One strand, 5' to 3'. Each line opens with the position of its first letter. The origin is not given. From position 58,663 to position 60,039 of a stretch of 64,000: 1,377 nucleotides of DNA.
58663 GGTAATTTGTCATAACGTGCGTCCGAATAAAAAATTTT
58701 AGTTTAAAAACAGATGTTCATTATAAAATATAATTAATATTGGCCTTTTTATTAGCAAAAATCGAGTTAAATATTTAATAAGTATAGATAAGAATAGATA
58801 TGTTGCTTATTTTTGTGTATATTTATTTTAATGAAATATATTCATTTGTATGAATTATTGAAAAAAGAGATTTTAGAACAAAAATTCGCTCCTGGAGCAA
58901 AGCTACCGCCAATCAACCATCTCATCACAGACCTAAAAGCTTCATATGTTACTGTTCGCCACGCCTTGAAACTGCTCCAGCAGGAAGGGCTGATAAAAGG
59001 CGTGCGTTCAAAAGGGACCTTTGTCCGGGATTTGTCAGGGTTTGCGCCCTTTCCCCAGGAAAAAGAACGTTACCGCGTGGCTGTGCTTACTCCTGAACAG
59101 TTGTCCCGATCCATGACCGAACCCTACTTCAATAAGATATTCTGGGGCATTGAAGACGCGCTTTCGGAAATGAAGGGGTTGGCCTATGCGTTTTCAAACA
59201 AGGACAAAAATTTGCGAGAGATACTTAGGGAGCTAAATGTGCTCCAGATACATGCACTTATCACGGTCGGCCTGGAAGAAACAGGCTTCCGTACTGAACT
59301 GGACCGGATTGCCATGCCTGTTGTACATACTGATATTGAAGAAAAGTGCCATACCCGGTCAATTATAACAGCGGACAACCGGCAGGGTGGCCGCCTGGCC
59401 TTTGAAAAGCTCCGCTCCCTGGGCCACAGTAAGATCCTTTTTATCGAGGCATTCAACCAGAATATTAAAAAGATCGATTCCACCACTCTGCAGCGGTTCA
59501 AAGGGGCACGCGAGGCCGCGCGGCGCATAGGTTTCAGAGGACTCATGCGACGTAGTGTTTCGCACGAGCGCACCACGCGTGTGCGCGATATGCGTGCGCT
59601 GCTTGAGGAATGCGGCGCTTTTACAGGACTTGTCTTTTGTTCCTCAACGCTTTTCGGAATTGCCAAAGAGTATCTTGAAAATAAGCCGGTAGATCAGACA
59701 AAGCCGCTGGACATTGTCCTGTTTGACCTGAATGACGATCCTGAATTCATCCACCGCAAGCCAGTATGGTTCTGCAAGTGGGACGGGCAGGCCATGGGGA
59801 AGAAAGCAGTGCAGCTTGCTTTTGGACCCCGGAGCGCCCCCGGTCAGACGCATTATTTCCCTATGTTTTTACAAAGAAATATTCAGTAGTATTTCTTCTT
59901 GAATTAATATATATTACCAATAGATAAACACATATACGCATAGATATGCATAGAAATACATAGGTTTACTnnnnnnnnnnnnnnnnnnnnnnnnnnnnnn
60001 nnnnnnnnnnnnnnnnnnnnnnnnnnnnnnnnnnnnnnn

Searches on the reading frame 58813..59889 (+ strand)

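Call 41: search_protein_families(library=pfam, proteins=[window:58813-59889:+], max_evalue=0.001)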
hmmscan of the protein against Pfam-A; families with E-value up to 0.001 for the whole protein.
window:58813-59889:+ (358 aa): 1 family
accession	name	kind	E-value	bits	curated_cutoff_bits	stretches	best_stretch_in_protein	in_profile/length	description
PF00392.27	GntR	-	3.6e-14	52.6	27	1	9-71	2-64/64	Bacterial regulatory proteins, gntR family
